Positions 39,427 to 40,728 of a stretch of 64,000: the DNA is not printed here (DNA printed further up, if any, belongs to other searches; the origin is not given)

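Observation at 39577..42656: Three tandem divergent APH/ChoK-like kinase paralogues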

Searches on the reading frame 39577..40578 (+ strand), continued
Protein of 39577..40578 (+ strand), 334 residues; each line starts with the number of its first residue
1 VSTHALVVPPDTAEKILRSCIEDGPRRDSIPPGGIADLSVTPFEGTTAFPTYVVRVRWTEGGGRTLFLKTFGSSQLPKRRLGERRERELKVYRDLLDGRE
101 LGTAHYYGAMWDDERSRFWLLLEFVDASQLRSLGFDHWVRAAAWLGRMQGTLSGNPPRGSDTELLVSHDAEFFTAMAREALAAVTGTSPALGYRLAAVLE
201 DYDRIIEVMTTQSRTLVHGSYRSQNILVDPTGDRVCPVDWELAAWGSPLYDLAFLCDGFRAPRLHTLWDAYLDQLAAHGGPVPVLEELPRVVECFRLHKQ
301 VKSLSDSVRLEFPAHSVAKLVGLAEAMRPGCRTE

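Call 34: find_encoding_contigs(protein=P0151, flank=10000, max_places=2)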
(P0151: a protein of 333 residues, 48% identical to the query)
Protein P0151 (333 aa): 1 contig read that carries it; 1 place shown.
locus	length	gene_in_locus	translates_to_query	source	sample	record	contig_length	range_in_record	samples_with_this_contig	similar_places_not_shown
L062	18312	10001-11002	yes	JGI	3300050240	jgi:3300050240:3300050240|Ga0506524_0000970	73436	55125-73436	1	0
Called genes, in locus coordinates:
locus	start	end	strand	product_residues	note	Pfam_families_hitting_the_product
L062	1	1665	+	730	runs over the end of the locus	PF01578:Cytochrom_C_asm, PF16327:CcmF_C, PF05140:ResB (faint)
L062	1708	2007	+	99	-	-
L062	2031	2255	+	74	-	PF03840:SecG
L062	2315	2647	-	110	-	-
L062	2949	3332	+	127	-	-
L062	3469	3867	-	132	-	PF07366:SnoaL, PF12680:SnoaL_2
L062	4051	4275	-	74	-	-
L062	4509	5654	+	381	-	PF02836:Glyco_hydro_2_C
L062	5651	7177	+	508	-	PF00535:Glycos_transf_2, PF13641:Glyco_tranf_2_3, PF13632:Glyco_trans_2_3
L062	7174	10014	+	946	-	PF00664:ABC_membrane, PF00005:ABC_tran, PF01636:APH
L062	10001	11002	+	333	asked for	PF01636:APH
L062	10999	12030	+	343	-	PF01636:APH, PF02958:EcKL (weak)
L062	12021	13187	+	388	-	-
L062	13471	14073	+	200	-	PF01726:LexA_DNA_bind, PF00717:Peptidase_S24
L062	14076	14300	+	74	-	-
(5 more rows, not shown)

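Call 55: predict_structure(alignment_id=A4)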
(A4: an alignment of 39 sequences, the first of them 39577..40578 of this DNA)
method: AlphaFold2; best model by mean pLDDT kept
length: 334 residues; sequences in the alignment: 39
mean_pLDDT: 90.7   pTM: 0.88
mean pLDDT of the five models: 90.7, 90.4, 87.2, 83.8, 83.4
residues with pLDDT >= 90: 240; 70-90: 82; 50-70: 9; < 50: 3
segments of 3 or more residues with pLDDT < 50: 1-3
pLDDT, mean of each block of 10 residues (from residue 1): 54 85 85 90 85 94 93 81 91 92 93 85 94 97 97 82 88 97 98 98 95 93 94 92 93 95 97 97 90 94 94 96 93 71
secondary structure, 60 per line:
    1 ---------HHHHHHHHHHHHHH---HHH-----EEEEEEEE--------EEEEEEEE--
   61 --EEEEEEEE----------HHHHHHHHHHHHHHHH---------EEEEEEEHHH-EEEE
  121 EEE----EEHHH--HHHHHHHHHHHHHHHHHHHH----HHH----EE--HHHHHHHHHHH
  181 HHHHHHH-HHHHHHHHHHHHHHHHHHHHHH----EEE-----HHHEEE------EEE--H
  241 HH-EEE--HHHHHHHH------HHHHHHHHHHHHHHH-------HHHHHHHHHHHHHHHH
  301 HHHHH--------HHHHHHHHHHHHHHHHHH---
elements in order: H10-23 E35-42 E51-58 E63-70 H81-96 E106-112 E117-123 H135-154 H170-187 H189-210 E215-217 E226-228 E235-237 E244-246 H249-256 H263-277 H285-305 H314-331

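Call 58: fold_search(model_id=the predicted structure, library=pdb)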
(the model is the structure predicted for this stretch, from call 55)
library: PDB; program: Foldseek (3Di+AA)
matches with E <= 10: 1321; with E <= 0.001: 441
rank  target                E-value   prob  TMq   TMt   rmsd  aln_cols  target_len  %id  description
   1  3dxp                  2.7e-09  1.00  0.58  0.59   6.1       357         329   17  Crystal structure of a putative aminoglycoside phosphotransferase (reut_a1007) from ralstonia eutropha jmp134 at 2.32 A  (released 2008-08-12)
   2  8agy_A                6.9e-09  1.00  0.52  0.50   7.5       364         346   15  The Corramycin phosphotransferase in complex with Corramycin (released 2023-08-16)
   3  1zyl                  8.9e-09  1.00  0.56  0.58   6.9       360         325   14  Crystal Structure of Hypothetical Protein YihE from Escherichia coli (released 2006-09-19)
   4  3csv                  9.3e-09  1.00  0.60  0.62   5.4       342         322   17  Crystal structure of a putative aminoglycoside phosphotransferase (YP_614837.1) from Silicibacter sp. TM1040 at 2.15 A r (released 2008-04-22)
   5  5uxd_B                1.1e-08  1.00  0.53  0.58   7.4       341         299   19  Crystal structure of macrolide 2'-phosphotransferase MphH from Brachybacterium faecium in complex with azithromycin (released 2017-08-23)
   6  2ppq                  1.8e-08  1.00  0.56  0.60   6.5       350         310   12  Crystal structure of the homoserine kinase from Agrobacterium tumefaciens (released 2007-06-05)
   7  3i0o                  1.8e-08  1.00  0.52  0.53   7.1       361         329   11  Crystal Structure of Spectinomycin Phosphotransferase, APH(9)-Ia, in complex with ADP and Spectinomcyin (released 2010-01-19)
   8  5uxb_B                2.0e-08  1.00  0.55  0.61   6.9       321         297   20  Crystal structure of macrolide 2'-phosphotransferase MphH from Brachybacterium faecium, apoenzyme (released 2017-07-26)
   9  8ahd_B                2.0e-08  1.00  0.50  0.50   7.1       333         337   15  The apo structure of the Corramycin phosphotransferase (released 2023-08-16)
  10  8ahd_A                2.2e-08  1.00  0.52  0.51   7.1       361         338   15  The apo structure of the Corramycin phosphotransferase (released 2023-08-16)
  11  5uxc                  2.6e-08  1.00  0.54  0.59   7.5       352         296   19  Crystal structure of macrolide 2'-phosphotransferase MphH from Brachybacterium faecium in complex with GDP (released 2017-08-16)
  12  3tdw                  3.2e-08  1.00  0.60  0.65   5.9       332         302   14  The GDP complex of the aminoglycoside 2'-phosphotransfere-IIIa F108L mutant (released 2012-03-07)
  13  2q83_B                3.9e-08  1.00  0.57  0.57   6.5       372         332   12  Crystal structure of ytaA (2635576) from Bacillus subtilis at 2.50 A resolution (released 2007-06-26)
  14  5c4k_B                4.1e-08  1.00  0.59  0.65   6.1       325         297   13  APH(2")-IVa in complex with GET (G418) at room temperature (released 2016-02-03)
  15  5uxb_A                4.3e-08  1.00  0.53  0.60   7.0       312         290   20  Crystal structure of macrolide 2'-phosphotransferase MphH from Brachybacterium faecium, apoenzyme (released 2017-07-26)
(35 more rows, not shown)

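Call 83: search_protein_families(library=padloc, proteins=[window:39577-40578:+], max_evalue=0.001)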
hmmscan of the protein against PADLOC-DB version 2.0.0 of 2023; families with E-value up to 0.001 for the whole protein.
window:39577-40578:+ (334 aa): 0 families

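Call 95: find_encoding_contigs(protein=P0144, flank=8000, max_places=1)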
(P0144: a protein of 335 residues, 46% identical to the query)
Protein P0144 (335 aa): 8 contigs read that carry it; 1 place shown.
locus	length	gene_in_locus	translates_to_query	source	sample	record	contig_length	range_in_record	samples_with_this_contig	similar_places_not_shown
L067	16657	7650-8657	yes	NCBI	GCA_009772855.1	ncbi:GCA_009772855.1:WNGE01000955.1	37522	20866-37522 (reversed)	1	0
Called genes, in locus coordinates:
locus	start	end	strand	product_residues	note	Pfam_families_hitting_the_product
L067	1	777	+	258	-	?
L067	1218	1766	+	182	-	PF13641:Glyco_tranf_2_3, PF00535:Glycos_transf_2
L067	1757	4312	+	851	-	PF02836:Glyco_hydro_2_C, PF00535:Glycos_transf_2, PF10111:Glyco_tranf_2_2 (faint), PF13641:Glyco_tranf_2_3, PF13632:Glyco_trans_2_3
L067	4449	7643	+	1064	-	PF00664:ABC_membrane, PF00005:ABC_tran, PF01636:APH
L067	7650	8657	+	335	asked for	PF01636:APH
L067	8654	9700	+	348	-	PF01636:APH, PF02958:EcKL (weak)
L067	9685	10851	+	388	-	-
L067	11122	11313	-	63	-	PF22525:H2TH_5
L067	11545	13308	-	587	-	PF00239:Resolvase, PF07508:Recombinase, PF13408:Zn_ribbon_recom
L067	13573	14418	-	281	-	PF13814:Replic_Relax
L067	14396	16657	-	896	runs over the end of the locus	PF26449:DUF8128, PF10412:TrwB_AAD_bind (faint), PF12696:TraG-D_C (weak)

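Call 96: find_encoding_contigs(protein=P0237, flank=8000, max_places=1)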
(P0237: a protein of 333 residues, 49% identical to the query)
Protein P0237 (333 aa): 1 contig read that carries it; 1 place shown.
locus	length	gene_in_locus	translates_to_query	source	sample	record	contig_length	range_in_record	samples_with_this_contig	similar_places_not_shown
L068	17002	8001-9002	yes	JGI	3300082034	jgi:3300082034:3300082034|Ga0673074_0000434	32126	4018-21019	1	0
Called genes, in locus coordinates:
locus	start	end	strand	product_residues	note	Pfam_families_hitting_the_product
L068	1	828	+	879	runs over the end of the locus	PF02836:Glyco_hydro_2_C, PF13506:Glyco_transf_21 (weak), PF00535:Glycos_transf_2, PF10111:Glyco_tranf_2_2, PF13641:Glyco_tranf_2_3, PF13632:Glyco_trans_2_3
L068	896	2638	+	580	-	PF00664:ABC_membrane, PF00005:ABC_tran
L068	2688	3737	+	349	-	PF01636:APH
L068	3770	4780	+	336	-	PF01636:APH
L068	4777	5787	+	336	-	PF01636:APH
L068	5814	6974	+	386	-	-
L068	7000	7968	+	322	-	-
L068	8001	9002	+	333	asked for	PF01636:APH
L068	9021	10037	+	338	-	PF01636:APH, PF02958:EcKL (weak)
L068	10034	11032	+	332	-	PF01636:APH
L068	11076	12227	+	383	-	-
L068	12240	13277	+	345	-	PF01636:APH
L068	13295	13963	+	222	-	PF04794:YdjC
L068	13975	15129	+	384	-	-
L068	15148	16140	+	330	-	PF01636:APH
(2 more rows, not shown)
